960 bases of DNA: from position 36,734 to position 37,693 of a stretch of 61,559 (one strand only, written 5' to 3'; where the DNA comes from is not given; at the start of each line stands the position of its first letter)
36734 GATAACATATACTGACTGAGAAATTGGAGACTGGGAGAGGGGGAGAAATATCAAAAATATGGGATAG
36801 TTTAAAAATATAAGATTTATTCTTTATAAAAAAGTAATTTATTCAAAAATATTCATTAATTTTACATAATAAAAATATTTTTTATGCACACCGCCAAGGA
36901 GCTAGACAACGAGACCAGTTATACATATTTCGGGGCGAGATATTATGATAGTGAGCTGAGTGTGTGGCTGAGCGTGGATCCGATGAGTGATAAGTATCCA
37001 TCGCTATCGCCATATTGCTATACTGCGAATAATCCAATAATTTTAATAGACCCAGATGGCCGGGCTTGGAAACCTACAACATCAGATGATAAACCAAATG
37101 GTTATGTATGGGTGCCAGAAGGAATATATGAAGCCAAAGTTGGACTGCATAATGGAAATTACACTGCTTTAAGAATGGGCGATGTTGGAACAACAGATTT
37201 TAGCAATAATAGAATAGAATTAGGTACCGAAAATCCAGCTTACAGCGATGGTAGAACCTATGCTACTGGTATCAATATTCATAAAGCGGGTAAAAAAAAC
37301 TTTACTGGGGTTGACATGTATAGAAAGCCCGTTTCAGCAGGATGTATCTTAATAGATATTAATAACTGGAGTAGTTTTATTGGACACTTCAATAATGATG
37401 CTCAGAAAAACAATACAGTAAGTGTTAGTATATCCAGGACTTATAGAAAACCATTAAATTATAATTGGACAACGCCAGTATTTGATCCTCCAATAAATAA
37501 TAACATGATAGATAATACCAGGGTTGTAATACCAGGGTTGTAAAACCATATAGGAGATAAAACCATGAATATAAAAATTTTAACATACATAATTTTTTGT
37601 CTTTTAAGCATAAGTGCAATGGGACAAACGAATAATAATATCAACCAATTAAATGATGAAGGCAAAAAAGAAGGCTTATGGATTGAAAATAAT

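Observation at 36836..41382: Array of orphan RHS C-terminal toxin modules with exported candidate immunity genes and no rhs shell gene in sight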

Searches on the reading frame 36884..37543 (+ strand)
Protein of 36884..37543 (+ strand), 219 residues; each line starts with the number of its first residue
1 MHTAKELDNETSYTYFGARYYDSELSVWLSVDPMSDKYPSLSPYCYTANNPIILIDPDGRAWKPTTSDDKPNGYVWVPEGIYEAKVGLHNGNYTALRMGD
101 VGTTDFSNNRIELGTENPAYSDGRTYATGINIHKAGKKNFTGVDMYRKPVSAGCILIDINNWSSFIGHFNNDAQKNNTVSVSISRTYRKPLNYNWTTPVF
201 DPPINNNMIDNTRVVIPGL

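Call 4: search_protein_families(library=pfam, proteins=[window:36884-37543:+], max_evalue=1)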
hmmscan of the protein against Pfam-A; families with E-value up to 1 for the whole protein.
window:36884-37543:+ (219 aa): 0 families

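Call 5: search_protein_families(library=ncbifam, proteins=[window:36884-37543:+], max_evalue=1)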
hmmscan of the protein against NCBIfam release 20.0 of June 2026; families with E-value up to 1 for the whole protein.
window:36884-37543:+ (219 aa): 1 family
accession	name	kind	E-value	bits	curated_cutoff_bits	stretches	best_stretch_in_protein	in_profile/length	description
TIGR03696.1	Rhs_assc_core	domain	3.9e-15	56.1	32.5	1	3-59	20-75/76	RHS repeat-associated core domain-containing protein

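Call 8: find_encoding_contigs(protein=window:36884-37543:+, flank=10000, max_places=6)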
Protein window:36884-37543:+ (219 aa): 21 contigs read that carry it; 6 places shown.
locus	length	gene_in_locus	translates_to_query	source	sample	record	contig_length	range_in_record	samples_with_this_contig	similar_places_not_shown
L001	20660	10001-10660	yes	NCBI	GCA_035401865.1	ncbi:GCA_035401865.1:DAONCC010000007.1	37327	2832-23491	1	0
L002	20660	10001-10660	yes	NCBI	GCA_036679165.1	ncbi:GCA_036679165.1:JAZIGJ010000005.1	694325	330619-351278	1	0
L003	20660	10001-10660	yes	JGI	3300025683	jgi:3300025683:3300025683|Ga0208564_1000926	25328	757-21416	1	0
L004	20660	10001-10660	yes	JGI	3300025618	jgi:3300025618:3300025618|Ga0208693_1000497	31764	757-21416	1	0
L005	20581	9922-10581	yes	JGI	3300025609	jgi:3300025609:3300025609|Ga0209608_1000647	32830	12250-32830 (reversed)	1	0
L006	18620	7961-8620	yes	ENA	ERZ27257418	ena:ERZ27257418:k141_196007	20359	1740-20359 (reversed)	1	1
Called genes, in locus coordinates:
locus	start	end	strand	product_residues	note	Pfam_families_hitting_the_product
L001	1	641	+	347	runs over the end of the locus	PF09411:PagL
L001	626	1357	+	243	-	PF10988:DUF2807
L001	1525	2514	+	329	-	-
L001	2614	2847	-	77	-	PF02609:Exonuc_VII_S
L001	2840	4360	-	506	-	PF13742:tRNA_anti_2, PF02601:Exonuc_VII_L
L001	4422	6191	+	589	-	PF00682:HMGL-like, PF02436:PYC_OADA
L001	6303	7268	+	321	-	PF01029:NusB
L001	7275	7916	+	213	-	PF00730:HhH-GPD, PF00633:HHH (weak)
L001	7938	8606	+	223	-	PF04231:Endonuclease_1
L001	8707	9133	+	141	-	PF04231:Endonuclease_1, PF11589:DUF3244 (faint), PF18962:Por_Secre_tail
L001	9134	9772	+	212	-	PF01648:ACPS (weak)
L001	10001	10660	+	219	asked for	-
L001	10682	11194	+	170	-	-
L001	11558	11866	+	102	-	-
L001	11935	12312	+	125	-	-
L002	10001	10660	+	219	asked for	-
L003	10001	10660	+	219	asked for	-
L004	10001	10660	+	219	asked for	-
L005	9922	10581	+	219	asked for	-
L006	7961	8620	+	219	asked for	-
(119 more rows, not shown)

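Call 9: find_homologous_proteins(query=window:36884-37543:+, max_evalue=0.001)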
Query window:36884-37543:+ (219 aa): 2450 proteins with E <= 0.001 among 2510 candidates; the best 120 are listed.
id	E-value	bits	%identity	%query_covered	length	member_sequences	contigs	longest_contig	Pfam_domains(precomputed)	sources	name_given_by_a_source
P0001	1.1e-144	498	99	99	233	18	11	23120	-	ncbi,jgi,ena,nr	ncbi:MAG TPA: RHS repeat-associated core domain-containing protein [Bacteroidales bacterium]|nr:RHS 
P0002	1.3e-119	416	53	99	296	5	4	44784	-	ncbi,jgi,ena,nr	ncbi:MAG TPA: RHS repeat-associated core domain-containing protein [Bacteroidales bacterium]|nr:RHS 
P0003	1.2e-113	396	85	77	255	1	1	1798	-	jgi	jgi:hypothetical protein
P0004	2.3e-90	320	74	71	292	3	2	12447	-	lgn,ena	-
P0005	5.0e-90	319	73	71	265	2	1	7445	-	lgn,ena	-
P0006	1.9e-77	278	68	64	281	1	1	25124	-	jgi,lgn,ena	jgi:hypothetical protein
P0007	3.4e-73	264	69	66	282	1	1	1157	-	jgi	jgi:hypothetical protein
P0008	1.9e-69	252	54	76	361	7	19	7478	-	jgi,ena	-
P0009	6.3e-68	247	57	60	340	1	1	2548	PF25023.2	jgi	jgi:RHS repeat-associated protein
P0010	1.2e-65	239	68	78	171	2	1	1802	-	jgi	jgi:hypothetical protein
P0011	1.4e-65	239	44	91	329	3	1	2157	-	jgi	jgi:RHS repeat-associated protein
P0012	1.7e-60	222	51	70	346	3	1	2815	PF25023.2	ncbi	ncbi:MAG: RHS repeat-associated core domain-containing protein, partial [Dysgonamonadaceae bacterium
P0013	4.3e-59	218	57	60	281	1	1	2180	-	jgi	jgi:RHS repeat-associated protein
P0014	8.1e-58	214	62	65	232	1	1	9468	-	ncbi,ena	-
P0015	9.1e-58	214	55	62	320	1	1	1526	-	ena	-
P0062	1.8e-27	114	56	47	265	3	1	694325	-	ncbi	-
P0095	5.2e-26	110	88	26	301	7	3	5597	-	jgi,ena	-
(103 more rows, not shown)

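Call 12: find_encoding_contigs(protein=P0062, flank=10000, max_places=4)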
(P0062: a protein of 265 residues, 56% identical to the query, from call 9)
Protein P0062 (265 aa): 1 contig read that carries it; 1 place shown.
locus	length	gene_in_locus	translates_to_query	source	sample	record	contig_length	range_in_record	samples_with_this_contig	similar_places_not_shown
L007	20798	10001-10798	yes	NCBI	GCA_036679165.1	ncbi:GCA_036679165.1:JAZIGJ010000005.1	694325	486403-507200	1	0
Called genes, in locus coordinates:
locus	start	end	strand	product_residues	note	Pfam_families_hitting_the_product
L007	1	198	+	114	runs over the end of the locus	-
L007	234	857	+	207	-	PF00216:Bac_DNA_binding (weak)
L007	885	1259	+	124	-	PF13162:DUF3997 (weak)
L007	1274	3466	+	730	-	PF05593:RHS_repeat (faint), PF25023:TEN_YD-shell (weak)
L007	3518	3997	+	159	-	-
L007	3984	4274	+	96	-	-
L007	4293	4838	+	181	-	PF15889:DUF4738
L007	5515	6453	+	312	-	PF25023:TEN_YD-shell, PF14891:Peptidase_M91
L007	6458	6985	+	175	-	-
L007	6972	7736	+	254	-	PF01551:Peptidase_M23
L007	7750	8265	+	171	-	-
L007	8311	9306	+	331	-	PF25023:TEN_YD-shell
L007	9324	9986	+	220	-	-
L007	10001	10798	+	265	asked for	-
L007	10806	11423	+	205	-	-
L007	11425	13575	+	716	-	PF05593:RHS_repeat (faint)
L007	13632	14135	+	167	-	-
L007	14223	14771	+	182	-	-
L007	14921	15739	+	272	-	-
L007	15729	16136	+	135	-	-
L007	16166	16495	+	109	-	-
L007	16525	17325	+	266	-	PF14891:Peptidase_M91 (weak)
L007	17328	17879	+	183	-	-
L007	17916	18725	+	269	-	PF15659:Toxin-JAB1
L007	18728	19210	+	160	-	-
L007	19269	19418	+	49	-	-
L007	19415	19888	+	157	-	-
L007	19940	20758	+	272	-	-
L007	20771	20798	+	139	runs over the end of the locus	-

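Call 13: find_encoding_contigs(protein=P0002, flank=10000, max_places=4)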
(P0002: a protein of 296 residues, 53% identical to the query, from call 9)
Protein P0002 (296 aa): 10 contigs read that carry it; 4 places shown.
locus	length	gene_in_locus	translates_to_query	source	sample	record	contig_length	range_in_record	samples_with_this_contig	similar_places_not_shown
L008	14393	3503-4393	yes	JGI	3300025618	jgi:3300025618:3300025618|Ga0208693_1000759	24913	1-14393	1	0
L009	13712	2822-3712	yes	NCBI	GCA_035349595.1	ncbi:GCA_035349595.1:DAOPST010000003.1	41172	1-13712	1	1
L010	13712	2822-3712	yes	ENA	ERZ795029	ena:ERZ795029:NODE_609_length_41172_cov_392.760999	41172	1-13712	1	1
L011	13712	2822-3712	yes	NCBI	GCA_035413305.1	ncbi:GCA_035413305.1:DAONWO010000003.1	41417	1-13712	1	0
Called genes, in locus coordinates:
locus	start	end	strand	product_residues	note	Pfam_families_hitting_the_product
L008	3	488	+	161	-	?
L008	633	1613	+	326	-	PF25023:TEN_YD-shell (weak)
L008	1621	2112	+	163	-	-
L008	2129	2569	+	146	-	PF00216:Bac_DNA_binding (weak), PF14891:Peptidase_M91 (faint)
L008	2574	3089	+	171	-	-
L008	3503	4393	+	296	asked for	-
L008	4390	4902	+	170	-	-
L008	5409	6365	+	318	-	PF25023:TEN_YD-shell (faint)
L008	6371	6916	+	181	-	-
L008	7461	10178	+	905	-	PF01326:PPDK_N, PF00391:PEP-utilizers, PF02896:PEP-utilizers_C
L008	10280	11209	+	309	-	PF00696:AA_kinase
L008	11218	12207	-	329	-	PF04018:VCA0040-like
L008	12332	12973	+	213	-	PF04326:SLFN_AlbA_2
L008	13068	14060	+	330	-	PF12762:DDE_Tnp_IS1595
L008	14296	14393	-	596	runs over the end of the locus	PF00009:GTP_EFTU, PF00071:Ras (faint), PF03144:GTP_EFTU_D2, PF22042:EF-G_D2 (weak), PF14492:EFG_III (weak), PF00679:EFG_C, PF06421:LepA_C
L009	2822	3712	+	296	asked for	-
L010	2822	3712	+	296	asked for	-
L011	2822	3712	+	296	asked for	-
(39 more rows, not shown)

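Call 21: search_solved_structures(query=A2, max_evalue=1, show_alignments=2)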
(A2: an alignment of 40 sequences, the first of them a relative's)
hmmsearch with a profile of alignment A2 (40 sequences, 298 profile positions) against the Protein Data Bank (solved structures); distinct sequences matched with E-value up to 1: 24.
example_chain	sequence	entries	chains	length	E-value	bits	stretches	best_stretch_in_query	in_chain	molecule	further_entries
8fjp_A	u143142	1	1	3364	1.3e-13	54.2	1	11-75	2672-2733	salivary gland surface protein 1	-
9on3_A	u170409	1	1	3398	2.5e-13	53.3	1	13-75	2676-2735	SGS4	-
6h6e_F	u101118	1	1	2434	2.8e-09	40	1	6-75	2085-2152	TcdB2,TccC3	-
6suf_F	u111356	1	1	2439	2.8e-09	40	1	6-75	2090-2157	TcdB2,TccC3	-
6sup_A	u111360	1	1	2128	2.8e-09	40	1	6-75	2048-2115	TcdB2,TccC3,Cell division control protein 42 homolog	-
6suq_A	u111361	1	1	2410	3.8e-09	39.5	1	6-75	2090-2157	TcdB2,TccC3,Genome polyprotein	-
6h6g_A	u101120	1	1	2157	5.4e-09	39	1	6-74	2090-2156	TcdB2,TccC3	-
4o9x_A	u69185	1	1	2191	5.5e-09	39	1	6-74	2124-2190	TcdB2, TccC3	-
9c4k_Q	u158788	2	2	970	1.8e-08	37.3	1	10-76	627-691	Toxin subunit YenC2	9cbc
4igl_B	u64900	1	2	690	7.2e-08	35.3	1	10-75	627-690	YenC2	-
6h6f_F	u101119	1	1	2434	1.2e-07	34.6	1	6-75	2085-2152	TcdB2,TccC3,TccC3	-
6sue_F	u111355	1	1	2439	1.2e-07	34.6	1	6-75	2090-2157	TcdB2,TccC3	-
8h8a_A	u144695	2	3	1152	7.5e-07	32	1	9-74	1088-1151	Putative Rhs-family protein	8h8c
6l7i_G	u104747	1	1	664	1.1e-06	31.5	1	6-74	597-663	TccC2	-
5kis_B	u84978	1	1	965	3.3e-06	29.9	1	11-75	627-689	RHS2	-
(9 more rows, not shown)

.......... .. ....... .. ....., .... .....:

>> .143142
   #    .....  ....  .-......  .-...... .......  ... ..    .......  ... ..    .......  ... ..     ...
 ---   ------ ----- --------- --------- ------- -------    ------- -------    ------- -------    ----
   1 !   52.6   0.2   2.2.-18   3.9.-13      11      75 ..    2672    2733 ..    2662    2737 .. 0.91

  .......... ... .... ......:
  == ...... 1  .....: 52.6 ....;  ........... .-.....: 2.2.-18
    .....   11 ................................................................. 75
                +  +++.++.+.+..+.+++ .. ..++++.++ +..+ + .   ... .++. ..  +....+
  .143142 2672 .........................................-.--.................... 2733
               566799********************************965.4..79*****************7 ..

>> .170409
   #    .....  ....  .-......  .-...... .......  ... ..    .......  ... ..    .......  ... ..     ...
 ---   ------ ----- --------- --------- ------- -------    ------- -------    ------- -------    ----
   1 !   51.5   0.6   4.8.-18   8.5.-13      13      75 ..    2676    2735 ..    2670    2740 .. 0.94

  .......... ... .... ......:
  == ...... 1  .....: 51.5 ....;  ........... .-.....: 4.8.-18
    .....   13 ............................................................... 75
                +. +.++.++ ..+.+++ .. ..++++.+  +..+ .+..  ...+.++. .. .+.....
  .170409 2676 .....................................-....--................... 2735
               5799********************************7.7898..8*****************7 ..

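Call 25: search_protein_families(library=pfam, proteins=[P0002, P0095, L007:17328-17879:+, L007:6434-6985:+, L008:4390-4902:+], max_evalue=0.1)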
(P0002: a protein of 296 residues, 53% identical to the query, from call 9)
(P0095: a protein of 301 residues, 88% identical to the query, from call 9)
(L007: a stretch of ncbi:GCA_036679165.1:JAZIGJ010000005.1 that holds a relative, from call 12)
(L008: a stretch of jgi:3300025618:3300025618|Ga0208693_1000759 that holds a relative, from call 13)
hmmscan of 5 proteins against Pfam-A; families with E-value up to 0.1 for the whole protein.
P0002 (296 aa): 0 families

P0095 (301 aa): 0 families

L007:17328-17879:+ (183 aa): 1 family
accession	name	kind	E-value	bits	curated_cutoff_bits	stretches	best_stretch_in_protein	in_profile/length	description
PF20205.3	DUF6567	-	0.048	14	27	1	1-33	1-34/123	Family of unknown function (DUF6567)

L007:6434-6985:+ (183 aa): 0 families

L008:4390-4902:+ (170 aa): 2 families
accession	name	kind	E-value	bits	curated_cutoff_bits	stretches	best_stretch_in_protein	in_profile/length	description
PF16151.10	DUF4859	-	0.002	18.5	22.6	1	21-87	44-108/120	Domain of unknown function (DUF4859)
PF07661.19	MORN_2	-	0.0021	18.5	29.6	0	124-136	5-17/22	MORN repeat variant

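Call 31: predict_structure(alignment_id=A2)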
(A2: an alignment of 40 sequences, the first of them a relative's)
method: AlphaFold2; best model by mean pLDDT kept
length: 296 residues; sequences in the alignment: 40
mean_pLDDT: 82.2   pTM: 0.72
mean pLDDT of the five models: 82.2, 81.1, 80.9, 79.6, 79.4
residues with pLDDT >= 90: 177; 70-90: 38; 50-70: 45; < 50: 36
segments of 3 or more residues with pLDDT < 50: 1-4, 47-57, 272-274, 277-280, 284-296
pLDDT, mean of each block of 10 residues (from residue 1): 51 62 66 57 49 53 95 94 89 97 94 97 94 96 96 96 97 94 96 96 95 85 96 97 94 95 80 49 46 38
secondary structure, 60 per line:
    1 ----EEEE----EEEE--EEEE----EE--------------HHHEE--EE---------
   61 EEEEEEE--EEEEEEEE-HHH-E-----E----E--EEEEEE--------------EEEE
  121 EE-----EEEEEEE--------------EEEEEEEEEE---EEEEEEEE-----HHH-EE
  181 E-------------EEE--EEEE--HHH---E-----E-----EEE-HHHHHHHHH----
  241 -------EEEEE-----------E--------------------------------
elements in order: E5-8 E13-16 E19-22 E61-67 E70-77 E97-102 E117-122 E128-134 E149-158 E162-169 E179-181 E195-197 E200-203 E224-226 H228-236 E248-252

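Call 35: fold_search(model_id=the predicted structure, library=pdb)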
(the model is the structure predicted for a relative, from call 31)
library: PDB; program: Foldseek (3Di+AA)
matches with E <= 10: 101; with E <= 0.001: 0
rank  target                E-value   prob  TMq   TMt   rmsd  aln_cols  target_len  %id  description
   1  7uo3_A                1.3e-02  0.85  0.25  0.40   7.2       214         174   14  Co-crystal structure of Salmonella Typhimurium Tlde1a in complex with D-alanine (released 2022-11-02)
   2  7uo8_A                2.0e-02  0.82  0.26  0.40   7.1       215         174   15  Co-crystal structure of Salmonella Typhimurium Tlde1a in complex with D-methionine (released 2022-11-02)
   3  4lpq                  3.5e-02  0.87  0.27  0.37  11.9       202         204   12  Crystal structure of the L,D-transpeptidase (residues 123-326) from Xylanimonas cellulosilytica DSM 15894 (released 2013-11-13)
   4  7uma_A                3.7e-02  0.69  0.26  0.40   7.8       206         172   12  Crystal structure of Tlde1a from Salmonella Typhimurium (released 2022-11-02)
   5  7ajz_A                6.6e-02  0.54  0.24  0.16  12.6       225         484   11  The X-ray Structure of L,D-transpeptidase LdtA from Vibrio cholerae in complex with NAG-NAM(tetrapeptide) (released 2021-10-06)
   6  7ajo                  7.0e-02  0.44  0.23  0.15  12.2       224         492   12  The X-ray Structure of L,D-transpeptidase LdtA from Vibrio cholerae in complex with the cross-linking reaction intermedi (released 2021-10-06)
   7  7kgm                  9.9e-02  0.30  0.24  0.15  14.7       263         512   13  C. rodentium YcbB - ertapenem complex (released 2020-11-25)
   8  7aj9_B                1.1e-01  0.38  0.24  0.16  12.8       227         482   11  The X-ray Structure of L,D-transpeptidase LdtA from Vibrio cholerae (released 2021-10-06)
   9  7ajx                  1.3e-01  0.38  0.25  0.16  13.5       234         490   11  The X-ray Structure of L,D-transpeptidase LdtA from Vibrio cholerae in complex with meropenem (released 2021-10-06)
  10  5t69                  4.0e-01  0.02  0.07  0.08  16.5       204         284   12  The HhoA protease from Synechocystis sp. PCC 6803, active site mutant (released 2017-01-25)
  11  7kgn                  4.4e-01  0.14  0.21  0.15  11.7       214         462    9  S. Typhi YcbB - ertapenem complex (released 2020-11-25)
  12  1fv2_A                6.6e-01  0.02  0.11  0.09  16.9       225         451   13  The Hc fragment of tetanus toxin complexed with an analogue of its ganglioside receptor GT1B (released 2001-09-05)
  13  6ntw                  8.9e-01  0.09  0.21  0.13  13.7       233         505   13  Crystal structure of E. coli YcbB (released 2019-03-20)
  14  5m3o                  1.1e+00  0.02  0.08  0.09  16.1       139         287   16  HTRA2 A141S mutant structure (released 2017-10-25)
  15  2qf3_A                1.3e+00  0.01  0.09  0.12  16.8       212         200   10  Structure of the delta PDZ truncation of the DegS protease (released 2007-12-11)
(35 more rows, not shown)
